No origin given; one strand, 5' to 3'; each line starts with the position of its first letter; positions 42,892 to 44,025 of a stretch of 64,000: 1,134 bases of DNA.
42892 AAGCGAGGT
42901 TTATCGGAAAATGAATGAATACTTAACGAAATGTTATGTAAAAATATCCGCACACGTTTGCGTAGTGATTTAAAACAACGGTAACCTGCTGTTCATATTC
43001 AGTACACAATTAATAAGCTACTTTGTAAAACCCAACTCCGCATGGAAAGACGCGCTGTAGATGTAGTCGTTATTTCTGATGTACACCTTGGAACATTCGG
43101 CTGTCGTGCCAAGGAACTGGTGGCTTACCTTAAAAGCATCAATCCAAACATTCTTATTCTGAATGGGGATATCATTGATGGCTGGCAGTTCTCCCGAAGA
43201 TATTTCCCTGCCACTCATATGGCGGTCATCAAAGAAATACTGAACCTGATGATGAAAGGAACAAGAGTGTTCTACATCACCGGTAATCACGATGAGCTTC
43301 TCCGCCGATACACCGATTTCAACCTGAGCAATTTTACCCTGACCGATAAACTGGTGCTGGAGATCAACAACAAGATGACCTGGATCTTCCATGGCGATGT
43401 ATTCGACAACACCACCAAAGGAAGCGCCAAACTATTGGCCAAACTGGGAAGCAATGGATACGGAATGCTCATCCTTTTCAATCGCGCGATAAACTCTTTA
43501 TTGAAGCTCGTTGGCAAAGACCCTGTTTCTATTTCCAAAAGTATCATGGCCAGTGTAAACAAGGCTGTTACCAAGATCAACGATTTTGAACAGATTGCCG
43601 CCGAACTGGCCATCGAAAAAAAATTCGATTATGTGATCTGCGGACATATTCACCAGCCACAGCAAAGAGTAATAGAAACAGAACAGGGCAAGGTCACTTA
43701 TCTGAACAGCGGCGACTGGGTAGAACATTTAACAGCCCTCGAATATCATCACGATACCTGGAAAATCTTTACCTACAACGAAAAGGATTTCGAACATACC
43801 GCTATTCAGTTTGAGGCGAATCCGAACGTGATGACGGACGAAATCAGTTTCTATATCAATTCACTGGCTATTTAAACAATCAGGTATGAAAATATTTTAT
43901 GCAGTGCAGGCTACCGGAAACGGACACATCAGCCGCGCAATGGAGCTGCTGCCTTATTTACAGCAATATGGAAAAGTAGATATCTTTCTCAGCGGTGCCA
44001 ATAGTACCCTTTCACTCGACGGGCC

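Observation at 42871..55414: Pho-type regulon read from sequence: four promoters with identically phased 11-bp hexamer arrays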

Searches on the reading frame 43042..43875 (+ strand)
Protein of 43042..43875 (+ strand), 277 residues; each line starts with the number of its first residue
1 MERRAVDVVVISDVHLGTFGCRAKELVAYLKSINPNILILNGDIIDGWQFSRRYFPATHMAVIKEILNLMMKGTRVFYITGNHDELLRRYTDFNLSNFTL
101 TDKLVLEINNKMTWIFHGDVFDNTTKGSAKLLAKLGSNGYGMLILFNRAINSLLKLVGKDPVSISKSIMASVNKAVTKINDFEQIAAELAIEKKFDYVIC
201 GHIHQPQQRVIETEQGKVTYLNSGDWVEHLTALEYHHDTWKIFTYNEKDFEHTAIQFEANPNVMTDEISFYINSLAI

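Call 8: search_protein_families(library=pfam, proteins=[window:43042-43875:+])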
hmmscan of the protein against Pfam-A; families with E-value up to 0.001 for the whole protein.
window:43042-43875:+ (277 aa): 2 families
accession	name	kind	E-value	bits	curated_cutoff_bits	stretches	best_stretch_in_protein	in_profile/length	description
PF00149.33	Metallophos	-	1.7e-14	55.2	21.5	1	8-206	3-191/191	Calcineurin-like phosphoesterase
PF12850.12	Metallophos_2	-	3.1e-12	47.2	27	2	8-134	3-102/154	Calcineurin-like phosphoesterase superfamily domain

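Call 17: search_protein_families(library=ncbifam, proteins=[window:43042-43875:+])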
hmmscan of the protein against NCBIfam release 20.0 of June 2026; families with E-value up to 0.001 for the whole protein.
window:43042-43875:+ (277 aa): 6 families
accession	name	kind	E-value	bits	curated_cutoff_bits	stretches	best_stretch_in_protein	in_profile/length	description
NF003743.0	PRK05340.1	equivalog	1.1e-14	54.2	134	1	7-245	3-239/242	UDP-2,3-diacylglucosamine diphosphatase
TIGR01854.1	lipid_A_lpxH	equivalog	1.2e-11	44.3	190.35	1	10-238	3-229/231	UDP-2,3-diacylglucosamine diphosphatase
TIGR03729.1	acc_ester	subfamily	8.8e-07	28.6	148.25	1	9-99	3-86/239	putative phosphoesterase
TIGR00040.1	yfcE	subfamily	1.9e-05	24.8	56.25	0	8-143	3-110/158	YfcE family phosphodiesterase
TIGR04123.1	P_estr_lig_assc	hypoth_equivalog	3.9e-05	23.1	150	0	25-92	55-117/207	ligase-associated DNA damage response endonuclease PdeM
NF003118.0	PRK04036.1-3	equivalog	0.00011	21.3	445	0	4-47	224-275/481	DNA-directed DNA polymerase II small subunit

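Call 29: find_related_loci(query=window:43042-43875:+, collection=genome_contigs, flank=10000)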
Query window:43042-43875:+ (277 aa) in genome_contigs; peptide patterns used: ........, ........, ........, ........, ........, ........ (x = any residue, [..] = any of these).
600 stretches matched a pattern (row limit reached: there are more); 571 encode a relative of the query (tblastn E <= 1e-3); the best 80 are kept; 80 distinct loci.
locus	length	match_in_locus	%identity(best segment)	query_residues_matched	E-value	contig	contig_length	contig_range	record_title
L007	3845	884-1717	78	1-277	1e-155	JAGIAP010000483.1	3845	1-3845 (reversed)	MAG: Chitinophagaceae bacterium isolate BIN25 scaffold483_cov0, whole genome shotgun sequence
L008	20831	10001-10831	75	1-276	1e-143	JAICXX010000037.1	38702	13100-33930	MAG: Chitinophagaceae bacterium isolate LS_FP_2_bin.143 k141_1305227_length_38702_cov_20.3587, whole genome shotgun sequ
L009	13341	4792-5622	74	1-276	7e-143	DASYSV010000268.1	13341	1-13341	MAG TPA_asm: Puia sp. isolate SMAG_U4548 k141_946830, whole genome shotgun sequence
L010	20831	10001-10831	74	1-276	3e-142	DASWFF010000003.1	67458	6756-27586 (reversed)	MAG TPA_asm: Puia sp. isolate SMAG_U2782 k141_339382, whole genome shotgun sequence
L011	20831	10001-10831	74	1-276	2e-140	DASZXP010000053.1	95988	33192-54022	MAG TPA_asm: Puia sp. isolate SMAG_U6186 k141_124574, whole genome shotgun sequence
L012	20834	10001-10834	71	1-277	2e-139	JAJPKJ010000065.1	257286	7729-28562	MAG: Chitinophagales bacterium isolate Centralia_MAG_71 k107_321433, whole genome shotgun sequence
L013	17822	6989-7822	71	1-277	9e-139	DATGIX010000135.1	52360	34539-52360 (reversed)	MAG TPA_asm: Puia sp. isolate SMAG_U9818 k141_159190, whole genome shotgun sequence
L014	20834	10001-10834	72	1-277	3e-137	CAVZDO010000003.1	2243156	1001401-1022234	MAG: Chitinophagia bacterium isolate MFD06435.bin.1.124 genome assembly, contig: contig_29650, whole genome shotgun sequ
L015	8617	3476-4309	71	1-277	3e-136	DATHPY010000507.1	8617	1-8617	MAG TPA_asm: Puia sp. isolate SMAG_U12724 k141_925065, whole genome shotgun sequence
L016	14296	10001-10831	75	1-276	7e-136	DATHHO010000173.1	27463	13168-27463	MAG TPA_asm: Puia sp. isolate SMAG_U12502 k141_139034, whole genome shotgun sequence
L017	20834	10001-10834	70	1-277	2e-135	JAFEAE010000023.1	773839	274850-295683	MAG: Bacteroidetes bacterium isolate SZAS LIN-48 LIN-746__23__length-773839, whole genome shotgun sequence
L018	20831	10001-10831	71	1-276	1e-132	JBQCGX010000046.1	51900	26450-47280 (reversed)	MAG: Agriterribacter sp. isolate bin636 k127_320460, whole genome shotgun sequence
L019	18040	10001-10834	73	1-277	2e-139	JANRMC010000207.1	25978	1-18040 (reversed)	MAG: Flavihumibacter sp. isolate bins.150 k141_3614685, whole genome shotgun sequence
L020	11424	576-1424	67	1-277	2e-129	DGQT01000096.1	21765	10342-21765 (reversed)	MAG TPA_asm: Chitinophagaceae bacterium UBA4407 UBA4407_contig_414, whole genome shotgun sequence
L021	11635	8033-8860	66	1-275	1e-128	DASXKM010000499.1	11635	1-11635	MAG TPA_asm: Puia sp. isolate SMAG_U5276 k141_1212960, whole genome shotgun sequence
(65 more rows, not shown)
